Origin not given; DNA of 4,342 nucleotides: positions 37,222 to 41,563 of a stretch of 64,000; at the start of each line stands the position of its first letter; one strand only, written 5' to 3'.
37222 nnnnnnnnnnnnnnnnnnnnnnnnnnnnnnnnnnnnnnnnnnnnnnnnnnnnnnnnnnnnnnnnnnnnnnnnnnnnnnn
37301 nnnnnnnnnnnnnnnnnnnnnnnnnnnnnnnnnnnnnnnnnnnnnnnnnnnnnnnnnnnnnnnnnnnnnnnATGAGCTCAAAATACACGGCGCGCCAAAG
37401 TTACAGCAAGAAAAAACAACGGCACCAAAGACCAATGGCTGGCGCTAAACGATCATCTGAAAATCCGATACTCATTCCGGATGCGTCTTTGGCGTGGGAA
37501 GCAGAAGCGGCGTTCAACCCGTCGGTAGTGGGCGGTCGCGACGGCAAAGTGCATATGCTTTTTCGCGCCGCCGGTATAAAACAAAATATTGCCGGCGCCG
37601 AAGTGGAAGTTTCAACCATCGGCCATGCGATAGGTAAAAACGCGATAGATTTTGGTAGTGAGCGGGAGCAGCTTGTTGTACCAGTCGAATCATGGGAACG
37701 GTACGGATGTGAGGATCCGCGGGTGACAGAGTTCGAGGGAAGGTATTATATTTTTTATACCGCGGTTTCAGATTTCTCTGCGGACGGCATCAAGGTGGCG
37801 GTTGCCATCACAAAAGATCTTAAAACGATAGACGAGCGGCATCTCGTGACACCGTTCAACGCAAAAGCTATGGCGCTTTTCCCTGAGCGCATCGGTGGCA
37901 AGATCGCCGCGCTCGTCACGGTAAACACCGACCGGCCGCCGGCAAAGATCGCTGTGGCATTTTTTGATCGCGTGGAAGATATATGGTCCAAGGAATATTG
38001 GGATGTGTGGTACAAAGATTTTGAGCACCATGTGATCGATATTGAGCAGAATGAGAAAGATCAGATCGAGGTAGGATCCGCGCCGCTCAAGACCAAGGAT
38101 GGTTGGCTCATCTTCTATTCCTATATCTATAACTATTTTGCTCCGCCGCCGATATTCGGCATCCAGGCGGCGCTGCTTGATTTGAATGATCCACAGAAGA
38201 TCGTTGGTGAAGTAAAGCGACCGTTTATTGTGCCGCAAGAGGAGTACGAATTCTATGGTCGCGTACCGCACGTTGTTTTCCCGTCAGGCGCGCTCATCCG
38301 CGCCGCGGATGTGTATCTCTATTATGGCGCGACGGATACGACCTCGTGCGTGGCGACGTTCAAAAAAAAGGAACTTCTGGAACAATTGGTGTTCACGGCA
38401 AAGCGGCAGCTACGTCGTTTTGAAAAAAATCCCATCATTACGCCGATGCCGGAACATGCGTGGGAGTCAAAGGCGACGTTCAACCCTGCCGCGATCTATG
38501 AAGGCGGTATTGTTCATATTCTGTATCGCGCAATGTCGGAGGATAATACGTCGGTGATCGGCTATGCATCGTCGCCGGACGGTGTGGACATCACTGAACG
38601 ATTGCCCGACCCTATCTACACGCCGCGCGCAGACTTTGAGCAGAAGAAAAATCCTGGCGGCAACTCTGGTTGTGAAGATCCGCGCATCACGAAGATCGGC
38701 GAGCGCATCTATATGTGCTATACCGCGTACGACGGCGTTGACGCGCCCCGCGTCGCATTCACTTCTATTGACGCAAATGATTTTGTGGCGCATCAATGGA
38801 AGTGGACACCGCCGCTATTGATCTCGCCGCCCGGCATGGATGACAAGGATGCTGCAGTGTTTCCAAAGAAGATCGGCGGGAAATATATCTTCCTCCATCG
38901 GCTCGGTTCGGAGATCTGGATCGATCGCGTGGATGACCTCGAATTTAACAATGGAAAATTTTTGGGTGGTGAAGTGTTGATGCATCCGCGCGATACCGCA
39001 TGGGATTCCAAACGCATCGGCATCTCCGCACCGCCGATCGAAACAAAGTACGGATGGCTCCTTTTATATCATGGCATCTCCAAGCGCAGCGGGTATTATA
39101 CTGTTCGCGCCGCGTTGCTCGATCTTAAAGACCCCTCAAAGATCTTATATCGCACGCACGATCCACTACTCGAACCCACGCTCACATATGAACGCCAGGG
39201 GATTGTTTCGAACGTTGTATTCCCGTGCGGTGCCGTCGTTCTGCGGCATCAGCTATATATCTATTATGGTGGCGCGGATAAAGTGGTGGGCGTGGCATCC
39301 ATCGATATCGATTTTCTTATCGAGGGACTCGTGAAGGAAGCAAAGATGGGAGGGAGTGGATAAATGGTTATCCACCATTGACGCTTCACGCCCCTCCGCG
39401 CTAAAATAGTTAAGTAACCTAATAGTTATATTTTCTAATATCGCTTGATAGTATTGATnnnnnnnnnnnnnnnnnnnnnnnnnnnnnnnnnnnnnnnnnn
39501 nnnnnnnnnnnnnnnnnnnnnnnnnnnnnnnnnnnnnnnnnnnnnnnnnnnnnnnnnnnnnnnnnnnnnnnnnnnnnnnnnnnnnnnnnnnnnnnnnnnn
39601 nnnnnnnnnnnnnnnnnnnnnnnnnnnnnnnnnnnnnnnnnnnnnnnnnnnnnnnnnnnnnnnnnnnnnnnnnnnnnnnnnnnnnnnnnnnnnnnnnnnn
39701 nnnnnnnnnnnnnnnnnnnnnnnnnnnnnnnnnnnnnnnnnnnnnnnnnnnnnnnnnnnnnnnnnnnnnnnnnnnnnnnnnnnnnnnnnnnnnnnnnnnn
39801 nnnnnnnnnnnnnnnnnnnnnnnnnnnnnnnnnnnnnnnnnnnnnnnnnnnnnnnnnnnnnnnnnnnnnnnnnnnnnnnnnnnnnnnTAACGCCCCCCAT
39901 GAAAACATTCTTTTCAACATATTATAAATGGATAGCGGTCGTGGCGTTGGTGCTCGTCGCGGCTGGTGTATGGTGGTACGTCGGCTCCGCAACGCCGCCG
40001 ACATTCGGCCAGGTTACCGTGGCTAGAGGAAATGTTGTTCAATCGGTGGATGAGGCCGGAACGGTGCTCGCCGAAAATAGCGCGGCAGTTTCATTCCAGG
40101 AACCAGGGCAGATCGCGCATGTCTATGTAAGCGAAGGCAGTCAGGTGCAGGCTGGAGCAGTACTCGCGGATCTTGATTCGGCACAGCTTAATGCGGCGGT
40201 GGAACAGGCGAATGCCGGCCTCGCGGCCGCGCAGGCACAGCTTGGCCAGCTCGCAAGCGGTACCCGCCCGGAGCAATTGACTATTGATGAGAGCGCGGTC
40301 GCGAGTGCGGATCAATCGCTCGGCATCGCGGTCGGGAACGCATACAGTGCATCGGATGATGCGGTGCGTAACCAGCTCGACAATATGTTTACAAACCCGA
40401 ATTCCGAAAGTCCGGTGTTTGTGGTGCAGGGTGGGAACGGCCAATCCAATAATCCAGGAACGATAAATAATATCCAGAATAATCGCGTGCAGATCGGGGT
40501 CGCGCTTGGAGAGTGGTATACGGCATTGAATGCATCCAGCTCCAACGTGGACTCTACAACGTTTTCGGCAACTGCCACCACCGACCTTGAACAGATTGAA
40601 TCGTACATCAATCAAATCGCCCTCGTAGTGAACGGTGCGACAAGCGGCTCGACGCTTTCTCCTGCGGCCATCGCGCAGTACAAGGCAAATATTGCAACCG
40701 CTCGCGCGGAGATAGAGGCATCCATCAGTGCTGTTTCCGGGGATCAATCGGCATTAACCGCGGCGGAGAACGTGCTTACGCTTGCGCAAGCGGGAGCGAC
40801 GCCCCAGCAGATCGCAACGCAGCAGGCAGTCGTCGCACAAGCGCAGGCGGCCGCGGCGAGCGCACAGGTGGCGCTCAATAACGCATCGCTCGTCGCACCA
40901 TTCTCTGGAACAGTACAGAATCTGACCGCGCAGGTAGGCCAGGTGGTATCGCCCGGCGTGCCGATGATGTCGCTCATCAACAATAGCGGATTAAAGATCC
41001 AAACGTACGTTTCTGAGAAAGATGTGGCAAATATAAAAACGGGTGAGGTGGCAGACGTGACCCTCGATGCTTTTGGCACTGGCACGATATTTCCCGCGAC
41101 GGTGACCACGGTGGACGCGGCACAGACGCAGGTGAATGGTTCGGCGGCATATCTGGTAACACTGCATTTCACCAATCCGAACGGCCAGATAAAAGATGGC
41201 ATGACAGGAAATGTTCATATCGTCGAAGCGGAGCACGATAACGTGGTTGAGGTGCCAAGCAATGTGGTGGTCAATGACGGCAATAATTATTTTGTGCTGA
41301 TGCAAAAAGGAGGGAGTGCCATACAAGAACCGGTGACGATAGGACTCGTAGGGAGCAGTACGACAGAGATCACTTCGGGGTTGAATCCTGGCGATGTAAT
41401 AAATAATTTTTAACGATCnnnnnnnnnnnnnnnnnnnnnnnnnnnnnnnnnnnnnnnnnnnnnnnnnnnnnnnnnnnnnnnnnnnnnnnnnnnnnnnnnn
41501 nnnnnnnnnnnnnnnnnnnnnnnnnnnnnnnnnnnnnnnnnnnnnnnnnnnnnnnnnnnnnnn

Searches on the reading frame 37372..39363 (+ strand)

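Call 86: search_protein_families(library=pfam, proteins=[window:37372-39363:+], max_evalue=0.00001)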
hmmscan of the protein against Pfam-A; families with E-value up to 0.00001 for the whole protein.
window:37372-39363:+ (663 aa): 1 family
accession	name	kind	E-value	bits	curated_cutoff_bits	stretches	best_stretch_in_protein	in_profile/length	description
PF04041.19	Glyco_hydro_130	-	3.9e-98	328.8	26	2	348-650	3-315/320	beta-1,4-mannooligosaccharide phosphorylase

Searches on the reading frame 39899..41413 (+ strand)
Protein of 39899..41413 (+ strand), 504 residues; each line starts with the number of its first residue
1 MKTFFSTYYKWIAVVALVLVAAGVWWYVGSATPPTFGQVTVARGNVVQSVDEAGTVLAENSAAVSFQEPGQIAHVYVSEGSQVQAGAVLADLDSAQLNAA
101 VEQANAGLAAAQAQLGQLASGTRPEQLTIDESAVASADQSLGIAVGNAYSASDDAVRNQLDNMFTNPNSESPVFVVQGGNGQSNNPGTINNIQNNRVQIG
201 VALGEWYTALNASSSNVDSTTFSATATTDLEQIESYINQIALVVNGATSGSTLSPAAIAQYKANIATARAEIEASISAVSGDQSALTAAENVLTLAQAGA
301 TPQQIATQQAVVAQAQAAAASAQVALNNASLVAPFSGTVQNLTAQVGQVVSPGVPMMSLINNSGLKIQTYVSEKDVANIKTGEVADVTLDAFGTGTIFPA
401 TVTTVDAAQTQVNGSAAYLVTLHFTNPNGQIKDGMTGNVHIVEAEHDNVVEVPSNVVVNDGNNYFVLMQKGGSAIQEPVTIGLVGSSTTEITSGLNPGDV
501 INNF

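Call 86: search_protein_families(library=pfam, proteins=[window:39899-41413:+], max_evalue=0.00001)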
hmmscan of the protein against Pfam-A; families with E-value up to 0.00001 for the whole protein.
window:39899-41413:+ (504 aa): 4 families
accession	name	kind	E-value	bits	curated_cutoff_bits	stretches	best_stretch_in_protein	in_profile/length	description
PF16576.10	HlyD_D23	-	3.4e-16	59.6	30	1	317-435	97-212/214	Barrel-sandwich domain of CusB or HlyD membrane-fusion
PF13437.12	HlyD_3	-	1e-13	52.4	22.2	1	331-427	2-96/106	HlyD family secretion protein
PF13533.13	Biotin_lipoyl_2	-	2.3e-06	27.7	29.8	0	64-93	3-32/32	Biotin-lipoyl like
PF00364.28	Biotin_lipoyl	-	9.7e-06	25.8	22.1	0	62-92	43-73/73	Biotin-requiring enzyme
